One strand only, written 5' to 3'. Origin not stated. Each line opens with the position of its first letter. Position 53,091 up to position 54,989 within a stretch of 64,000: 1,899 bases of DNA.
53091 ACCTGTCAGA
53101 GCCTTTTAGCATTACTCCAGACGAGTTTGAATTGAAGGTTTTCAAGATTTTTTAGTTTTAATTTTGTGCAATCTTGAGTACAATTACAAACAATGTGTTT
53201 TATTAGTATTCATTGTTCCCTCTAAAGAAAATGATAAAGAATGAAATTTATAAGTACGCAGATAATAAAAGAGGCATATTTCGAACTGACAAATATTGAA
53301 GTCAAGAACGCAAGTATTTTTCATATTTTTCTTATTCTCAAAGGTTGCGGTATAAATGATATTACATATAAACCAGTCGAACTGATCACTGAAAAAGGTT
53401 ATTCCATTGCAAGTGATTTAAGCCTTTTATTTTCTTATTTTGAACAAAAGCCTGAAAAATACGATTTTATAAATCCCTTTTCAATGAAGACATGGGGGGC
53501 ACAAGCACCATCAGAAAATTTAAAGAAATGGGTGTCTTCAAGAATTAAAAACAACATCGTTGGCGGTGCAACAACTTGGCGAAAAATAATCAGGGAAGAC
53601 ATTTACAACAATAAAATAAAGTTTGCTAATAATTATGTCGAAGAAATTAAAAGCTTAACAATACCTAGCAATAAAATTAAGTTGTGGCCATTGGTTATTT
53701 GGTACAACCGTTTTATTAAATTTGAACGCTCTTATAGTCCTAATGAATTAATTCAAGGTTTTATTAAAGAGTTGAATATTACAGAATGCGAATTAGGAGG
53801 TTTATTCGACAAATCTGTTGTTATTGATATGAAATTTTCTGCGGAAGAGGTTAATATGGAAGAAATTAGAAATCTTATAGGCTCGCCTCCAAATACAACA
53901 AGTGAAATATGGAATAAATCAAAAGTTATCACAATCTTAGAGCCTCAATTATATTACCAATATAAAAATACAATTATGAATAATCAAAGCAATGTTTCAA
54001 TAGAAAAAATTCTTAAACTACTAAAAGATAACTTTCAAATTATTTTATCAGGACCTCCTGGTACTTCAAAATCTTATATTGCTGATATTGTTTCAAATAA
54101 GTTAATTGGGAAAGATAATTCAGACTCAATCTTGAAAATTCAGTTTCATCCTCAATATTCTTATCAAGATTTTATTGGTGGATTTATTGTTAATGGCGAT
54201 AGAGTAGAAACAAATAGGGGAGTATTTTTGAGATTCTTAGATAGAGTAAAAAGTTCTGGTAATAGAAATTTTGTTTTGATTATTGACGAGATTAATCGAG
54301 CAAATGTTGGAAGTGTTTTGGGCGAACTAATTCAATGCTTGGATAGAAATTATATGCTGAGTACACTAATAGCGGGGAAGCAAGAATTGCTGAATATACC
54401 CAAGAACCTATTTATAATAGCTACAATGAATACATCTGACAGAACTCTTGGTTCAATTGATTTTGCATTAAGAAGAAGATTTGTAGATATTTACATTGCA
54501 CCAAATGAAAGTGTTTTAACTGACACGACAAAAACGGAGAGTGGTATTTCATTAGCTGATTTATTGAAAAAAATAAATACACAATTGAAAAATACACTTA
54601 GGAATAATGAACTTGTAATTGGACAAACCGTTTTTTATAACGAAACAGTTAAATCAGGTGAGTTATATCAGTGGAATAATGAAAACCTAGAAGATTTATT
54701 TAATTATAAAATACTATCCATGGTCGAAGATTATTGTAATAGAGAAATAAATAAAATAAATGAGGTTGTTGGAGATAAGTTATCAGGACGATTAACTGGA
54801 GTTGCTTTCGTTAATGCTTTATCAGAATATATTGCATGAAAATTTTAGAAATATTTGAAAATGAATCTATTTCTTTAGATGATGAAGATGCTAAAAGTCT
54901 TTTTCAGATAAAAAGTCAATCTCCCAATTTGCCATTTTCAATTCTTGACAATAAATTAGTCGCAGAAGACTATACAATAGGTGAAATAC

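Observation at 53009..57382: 4.3-kb mcrB-mcrC-dcm island inserted at the exact 3' end of a glycogen-debranching-family gene, flanked by 44-bp direct repeats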

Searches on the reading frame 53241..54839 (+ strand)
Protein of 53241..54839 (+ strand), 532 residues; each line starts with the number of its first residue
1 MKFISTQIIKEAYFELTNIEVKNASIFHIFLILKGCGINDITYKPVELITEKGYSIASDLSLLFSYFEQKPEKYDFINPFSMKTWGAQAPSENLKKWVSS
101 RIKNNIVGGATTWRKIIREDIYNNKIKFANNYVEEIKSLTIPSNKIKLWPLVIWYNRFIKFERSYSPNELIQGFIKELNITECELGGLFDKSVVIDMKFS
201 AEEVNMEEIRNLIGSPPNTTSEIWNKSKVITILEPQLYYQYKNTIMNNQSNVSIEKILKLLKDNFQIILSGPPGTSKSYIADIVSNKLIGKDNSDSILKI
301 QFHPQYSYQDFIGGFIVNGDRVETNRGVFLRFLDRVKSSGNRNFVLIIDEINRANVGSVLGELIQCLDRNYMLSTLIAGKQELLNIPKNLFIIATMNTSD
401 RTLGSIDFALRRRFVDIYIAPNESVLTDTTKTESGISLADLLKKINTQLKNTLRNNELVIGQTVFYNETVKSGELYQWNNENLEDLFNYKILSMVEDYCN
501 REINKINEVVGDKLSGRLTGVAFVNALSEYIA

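Call 7: search_protein_families(library=pfam, proteins=[window:53241-54839:+], max_evalue=0.01)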
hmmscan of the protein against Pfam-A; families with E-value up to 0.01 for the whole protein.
window:53241-54839:+ (532 aa): 5 families
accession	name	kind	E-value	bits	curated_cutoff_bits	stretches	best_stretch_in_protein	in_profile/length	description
PF07728.20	AAA_5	-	1.6e-18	67.5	22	1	267-414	2-139/139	AAA domain (dynein-related subfamily)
PF00004.35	AAA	-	2.6e-05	25.1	21.2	1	267-415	1-124/131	ATPase family associated with various cellular activities (AAA)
PF20720.3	nSTAND3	-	4.4e-05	23.7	27.2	1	253-347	6-109/155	Novel STAND NTPase 3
PF13401.12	AAA_22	-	8.2e-05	23.4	27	1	267-385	8-128/130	AAA domain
PF12775.13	AAA_7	-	0.00036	20.6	25.8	0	240-310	8-77/181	P-loop containing dynein motor region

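Call 12: find_encoding_contigs(protein=window:53241-54839:+, flank=10000, max_places=10)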
Protein window:53241-54839:+ (532 aa): 5 contigs read that carry it; 4 places shown.
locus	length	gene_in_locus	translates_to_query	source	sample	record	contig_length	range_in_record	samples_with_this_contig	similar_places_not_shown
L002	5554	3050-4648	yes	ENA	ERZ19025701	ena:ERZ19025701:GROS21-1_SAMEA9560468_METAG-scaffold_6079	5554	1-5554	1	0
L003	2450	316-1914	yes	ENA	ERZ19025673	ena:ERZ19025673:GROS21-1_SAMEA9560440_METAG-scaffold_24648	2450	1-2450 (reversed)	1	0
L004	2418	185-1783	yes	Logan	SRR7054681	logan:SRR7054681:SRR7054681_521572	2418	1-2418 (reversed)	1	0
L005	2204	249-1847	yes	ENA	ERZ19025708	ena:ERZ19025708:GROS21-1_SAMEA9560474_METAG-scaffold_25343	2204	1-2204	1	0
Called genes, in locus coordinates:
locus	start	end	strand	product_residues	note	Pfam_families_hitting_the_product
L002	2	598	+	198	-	?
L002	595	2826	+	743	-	-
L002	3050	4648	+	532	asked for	PF07728:AAA_5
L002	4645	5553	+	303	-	?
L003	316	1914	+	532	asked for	PF07728:AAA_5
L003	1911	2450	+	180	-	?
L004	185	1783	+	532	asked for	PF07728:AAA_5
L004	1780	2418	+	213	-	?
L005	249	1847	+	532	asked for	PF07728:AAA_5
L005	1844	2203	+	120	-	?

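Call 28: find_homologous_proteins(query=window:53241-54839:+)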
Query window:53241-54839:+ (532 aa): 4666 proteins with E <= 0.001 among 8000 candidates; the best 120 are listed.
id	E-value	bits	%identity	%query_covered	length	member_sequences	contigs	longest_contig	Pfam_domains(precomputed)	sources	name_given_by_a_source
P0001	0.0e+0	1174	100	100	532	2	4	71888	PF07728.21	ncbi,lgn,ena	-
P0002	0.0e+0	1029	87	100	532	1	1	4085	PF07728.21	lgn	-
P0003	0.0e+0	1023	86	100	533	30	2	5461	PF00004.36,PF07728.21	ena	-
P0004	1.6e-295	999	85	100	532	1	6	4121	PF00004.36,PF07728.21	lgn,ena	-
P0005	1.0e-293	993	84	100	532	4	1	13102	PF00004.36,PF07728.21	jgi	jgi:5-methylcytosine-specific restriction protein B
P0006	1.7e-283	959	81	100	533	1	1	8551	PF00004.36,PF07728.21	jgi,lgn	jgi:5-methylcytosine-specific restriction protein B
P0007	4.4e-272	921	78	100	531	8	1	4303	PF12775.14,PF00004.36,PF07728.21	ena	-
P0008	1.2e-270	917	77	100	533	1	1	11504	PF00004.36,PF07728.21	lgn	-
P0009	5.3e-269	911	76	100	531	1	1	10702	PF07728.21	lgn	-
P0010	1.2e-257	874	75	100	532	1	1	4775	PF07728.21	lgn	-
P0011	1.1e-247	841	70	100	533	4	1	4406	PF00004.36,PF07728.21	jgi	-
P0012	1.0e-242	825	70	100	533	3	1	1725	PF00004.36,PF07728.21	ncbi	-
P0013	1.3e-239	814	70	100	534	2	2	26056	PF28529.1,PF12775.14,PF07728.21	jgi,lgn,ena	jgi:5-methylcytosine-specific restriction protein B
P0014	9.8e-228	775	66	100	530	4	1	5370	PF00004.36,PF13401.13,PF07728.21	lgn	-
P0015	3.4e-220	750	65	100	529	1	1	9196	PF07726.18,PF12775.14,PF07728.21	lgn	-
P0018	4.0e-204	697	60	100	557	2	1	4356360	PF28529.1,PF07728.21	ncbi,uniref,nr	ncbi:McrB family protein [Winogradskyella helgolandensis]|uniref:McrB family protein n=1 Tax=Winogra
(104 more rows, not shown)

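Call 29: find_encoding_contigs(protein=P0005, flank=10000, max_places=3)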
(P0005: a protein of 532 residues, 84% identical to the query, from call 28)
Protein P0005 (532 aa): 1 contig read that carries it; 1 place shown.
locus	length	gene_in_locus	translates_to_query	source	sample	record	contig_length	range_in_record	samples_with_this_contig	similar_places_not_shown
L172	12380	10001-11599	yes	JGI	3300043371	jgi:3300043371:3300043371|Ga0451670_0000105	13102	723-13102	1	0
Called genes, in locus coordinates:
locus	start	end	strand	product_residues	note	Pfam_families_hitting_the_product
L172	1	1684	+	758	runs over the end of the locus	PF09823:DUF2357, PF04411:PDDEXK_7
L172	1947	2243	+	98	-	PF12844:HTH_19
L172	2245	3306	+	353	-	PF00145:DNA_methylase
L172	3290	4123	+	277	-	PF00145:DNA_methylase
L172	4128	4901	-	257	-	-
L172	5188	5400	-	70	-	PF13560:HTH_31, PF12844:HTH_19 (weak), PF01381:HTH_3, PF13443:HTH_26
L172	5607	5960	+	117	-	-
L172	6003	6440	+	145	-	-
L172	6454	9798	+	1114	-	PF13482:RNase_H_2, PF13245:AAA_19 (weak), PF13604:AAA_30, PF01443:Viral_helicase1 (faint), PF13086:AAA_11 (weak), PF13087:AAA_12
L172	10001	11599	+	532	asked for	PF07728:AAA_5, PF00004:AAA (faint)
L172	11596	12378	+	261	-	?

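Call 30: find_encoding_contigs(protein=P0013, flank=10000, max_places=3)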
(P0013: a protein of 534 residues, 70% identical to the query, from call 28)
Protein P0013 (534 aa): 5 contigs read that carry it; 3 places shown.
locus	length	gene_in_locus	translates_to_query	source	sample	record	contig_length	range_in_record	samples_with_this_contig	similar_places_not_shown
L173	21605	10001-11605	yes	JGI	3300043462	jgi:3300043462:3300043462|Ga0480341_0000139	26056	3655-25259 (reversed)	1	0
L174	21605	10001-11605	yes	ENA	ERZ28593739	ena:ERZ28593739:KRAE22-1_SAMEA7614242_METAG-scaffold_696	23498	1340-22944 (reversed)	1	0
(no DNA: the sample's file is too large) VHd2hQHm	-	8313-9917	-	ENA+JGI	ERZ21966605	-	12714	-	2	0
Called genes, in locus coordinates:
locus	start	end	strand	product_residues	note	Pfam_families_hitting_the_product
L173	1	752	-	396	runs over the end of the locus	PF09603:Fib_succ_major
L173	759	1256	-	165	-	PF18962:Por_Secre_tail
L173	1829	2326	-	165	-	PF14730:DUF4468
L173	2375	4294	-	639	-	PF24681:Kelch_KLHDC2_KLHL20_DRC7 (weak), PF07646:Kelch_2 (faint), PF13415:Beta-prop_FBX42 (faint), PF24681:Kelch_KLHDC2_KLHL20_DRC7, PF13964:Beta-prop_Calicin (weak), PF24981:Beta-prop_ATRN-LZTR1, PF13385:Laminin_G_3, PF18962:Por_Secre_tail, +1 more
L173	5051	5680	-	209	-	-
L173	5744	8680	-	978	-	PF07494:Reg_prop (weak), PF06580:His_kinase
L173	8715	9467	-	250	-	PF00072:Response_reg, PF04397:LytTR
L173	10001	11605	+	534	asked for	PF12775:AAA_7 (faint), PF07728:AAA_5, PF28529:McrB_lid (faint)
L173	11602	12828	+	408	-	PF10117:McrBC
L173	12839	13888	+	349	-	PF00145:DNA_methylase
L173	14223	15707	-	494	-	-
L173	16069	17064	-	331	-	PF00145:DNA_methylase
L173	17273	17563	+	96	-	-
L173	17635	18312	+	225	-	PF00239:Resolvase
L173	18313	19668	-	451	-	-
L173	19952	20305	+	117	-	-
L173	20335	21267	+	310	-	-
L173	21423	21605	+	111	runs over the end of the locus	-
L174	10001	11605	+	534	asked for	PF12775:AAA_7 (faint), PF07728:AAA_5, PF28529:McrB_lid (faint)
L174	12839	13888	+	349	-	PF00145:DNA_methylase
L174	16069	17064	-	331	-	PF00145:DNA_methylase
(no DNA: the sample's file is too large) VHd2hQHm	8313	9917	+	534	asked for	PF12775:AAA_7 (faint), PF07728:AAA_5, PF28529:McrB_lid (faint)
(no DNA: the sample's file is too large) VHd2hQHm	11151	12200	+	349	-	PF00145:DNA_methylase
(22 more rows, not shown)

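Call 31: find_encoding_contigs(protein=P0018, flank=10000, max_places=2)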
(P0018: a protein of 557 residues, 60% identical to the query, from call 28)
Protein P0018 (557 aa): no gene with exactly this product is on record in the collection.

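Call 32: search_solved_structures(query=window:53241-54839:+, max_evalue=1)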
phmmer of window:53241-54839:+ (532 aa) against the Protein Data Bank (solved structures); distinct sequences matched with E-value up to 1: 9.
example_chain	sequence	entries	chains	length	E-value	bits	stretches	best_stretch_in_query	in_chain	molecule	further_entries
6hz4_A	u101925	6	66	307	7.2e-33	117.3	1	252-422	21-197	5-methylcytosine-specific restriction enzyme B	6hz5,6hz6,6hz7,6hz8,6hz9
7vsr_A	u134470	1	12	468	1.5e-32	116.3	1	251-422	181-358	5-methylcytosine-specific restriction enzyme B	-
6ut6_A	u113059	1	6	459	1.5e-32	116.3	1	251-422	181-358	5-methylcytosine-specific restriction enzyme B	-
6ut3_A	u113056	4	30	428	6.2e-23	84.6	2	342-513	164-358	GTPase subunit of restriction endonuclease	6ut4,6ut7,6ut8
6ut5_A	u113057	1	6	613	1.9e-22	83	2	342-513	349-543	GTPase subunit of restriction endonuclease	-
8a8h_A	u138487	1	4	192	0.17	13.8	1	247-294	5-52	APS kinase from Methanothermococcus thermolithotrophicus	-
9lur_A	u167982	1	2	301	0.2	13.6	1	251-290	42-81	ESX-1 secretion system protein EccA1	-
6mab_A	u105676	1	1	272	0.49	12.3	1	331-419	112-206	Sigma regulatory family protein-PP2C phosphatase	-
3wjf_A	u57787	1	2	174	0.61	12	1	44-128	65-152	UPF0678 fatty acid-binding protein-like protein At1g79260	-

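Call 37: search_protein_families(library=padloc, proteins=[window:53241-54839:+], max_evalue=0.001)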
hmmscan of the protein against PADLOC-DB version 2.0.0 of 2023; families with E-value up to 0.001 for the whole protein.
window:53241-54839:+ (532 aa): 3 families
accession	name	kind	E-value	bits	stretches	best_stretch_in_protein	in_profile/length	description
PDLC03448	REase_II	-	5.2e-14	49.3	2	341-423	624-725/857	Type II restriction enzyme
PDLC03547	REase_II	-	1e-12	45.5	1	257-370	257-374/585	Type II restriction enzyme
PDLC00270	PtuA1|PtuA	-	9.8e-12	41.9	1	91-223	71-211/627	AAA ATPase domain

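Call 38: search_protein_families(library=ncbifam, proteins=[window:53241-54839:+], max_evalue=0.001)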
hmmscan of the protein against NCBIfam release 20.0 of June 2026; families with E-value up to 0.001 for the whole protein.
window:53241-54839:+ (532 aa): 1 family
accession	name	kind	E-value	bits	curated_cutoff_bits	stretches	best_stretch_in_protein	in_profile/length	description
NF008457.0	PRK11331.1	equivalog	2.4e-34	118.9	637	1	251-422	181-358/459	5-methylcytosine-specific restriction enzyme subunit McrB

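Call 41: list_cluster_members(proteins=[window:53241-54839:+, window:54836-56062:+, window:56071-57129:+, window:50789-53017:+, window:57405-58388:+, window:5630-9187:-])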
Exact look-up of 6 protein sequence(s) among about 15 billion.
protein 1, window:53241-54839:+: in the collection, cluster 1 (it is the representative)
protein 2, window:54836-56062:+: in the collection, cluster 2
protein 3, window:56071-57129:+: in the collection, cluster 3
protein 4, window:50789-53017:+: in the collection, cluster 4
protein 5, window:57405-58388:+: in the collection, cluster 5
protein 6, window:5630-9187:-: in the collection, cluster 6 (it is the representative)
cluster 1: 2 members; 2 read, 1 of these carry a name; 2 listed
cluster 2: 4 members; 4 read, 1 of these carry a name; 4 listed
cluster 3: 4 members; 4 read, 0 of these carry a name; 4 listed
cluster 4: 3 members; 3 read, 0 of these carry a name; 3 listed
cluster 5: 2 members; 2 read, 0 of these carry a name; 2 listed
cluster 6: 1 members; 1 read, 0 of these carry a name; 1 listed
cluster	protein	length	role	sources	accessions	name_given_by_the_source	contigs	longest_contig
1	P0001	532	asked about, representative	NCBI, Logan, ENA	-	-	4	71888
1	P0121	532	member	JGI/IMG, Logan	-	5-methylcytosine-specific restriction enzyme B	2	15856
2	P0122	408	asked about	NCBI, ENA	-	-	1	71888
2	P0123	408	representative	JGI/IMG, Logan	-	5-methylcytosine-specific restriction enzyme subunit McrC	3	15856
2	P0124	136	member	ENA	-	-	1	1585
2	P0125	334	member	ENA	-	-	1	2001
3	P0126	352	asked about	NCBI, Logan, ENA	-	-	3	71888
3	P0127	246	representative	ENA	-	-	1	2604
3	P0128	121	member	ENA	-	-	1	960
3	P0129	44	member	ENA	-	-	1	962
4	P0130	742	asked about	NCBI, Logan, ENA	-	-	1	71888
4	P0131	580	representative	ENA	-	-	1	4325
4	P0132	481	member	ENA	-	-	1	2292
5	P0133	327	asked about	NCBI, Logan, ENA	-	-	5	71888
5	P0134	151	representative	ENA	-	-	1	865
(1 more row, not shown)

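Call 43: find_encoding_contigs(protein=P0121, flank=10000, max_places=4)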
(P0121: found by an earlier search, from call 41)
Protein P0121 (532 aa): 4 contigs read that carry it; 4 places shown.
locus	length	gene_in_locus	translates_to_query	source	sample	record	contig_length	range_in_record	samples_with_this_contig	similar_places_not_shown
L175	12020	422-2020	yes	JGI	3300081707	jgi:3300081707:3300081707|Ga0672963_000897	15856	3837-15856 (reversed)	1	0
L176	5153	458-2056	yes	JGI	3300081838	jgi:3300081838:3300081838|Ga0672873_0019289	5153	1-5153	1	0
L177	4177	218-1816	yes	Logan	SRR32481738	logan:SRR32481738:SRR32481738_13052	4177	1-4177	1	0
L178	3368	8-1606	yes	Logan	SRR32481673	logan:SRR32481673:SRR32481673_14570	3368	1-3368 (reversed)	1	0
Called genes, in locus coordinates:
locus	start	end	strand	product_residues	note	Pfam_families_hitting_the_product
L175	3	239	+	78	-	?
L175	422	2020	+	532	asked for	PF07728:AAA_5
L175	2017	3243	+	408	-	PF10117:McrBC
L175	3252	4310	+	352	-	PF00145:DNA_methylase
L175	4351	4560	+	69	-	-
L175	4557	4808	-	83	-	-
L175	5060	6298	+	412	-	PF04471:Mrr_cat, PF10609:ParA (weak), PF01656:CbiA, PF13614:AAA_31 (weak)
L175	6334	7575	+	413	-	PF13175:AAA_15, PF13304:AAA_21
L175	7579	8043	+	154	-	-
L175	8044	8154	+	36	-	-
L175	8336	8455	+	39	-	-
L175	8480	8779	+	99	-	PF01909:NTP_transf_2, PF18765:Polbeta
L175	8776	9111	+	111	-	PF01934:HepT-like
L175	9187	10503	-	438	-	PF03952:Enolase_N, PF00113:Enolase_C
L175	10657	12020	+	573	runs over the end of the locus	PF01751:Toprim, PF01131:Topoisom_bac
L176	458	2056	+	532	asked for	PF07728:AAA_5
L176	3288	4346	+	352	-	PF00145:DNA_methylase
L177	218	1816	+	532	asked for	PF07728:AAA_5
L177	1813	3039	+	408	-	PF10117:McrBC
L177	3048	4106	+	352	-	PF00145:DNA_methylase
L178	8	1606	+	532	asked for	PF07728:AAA_5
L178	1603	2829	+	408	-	PF10117:McrBC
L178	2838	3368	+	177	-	?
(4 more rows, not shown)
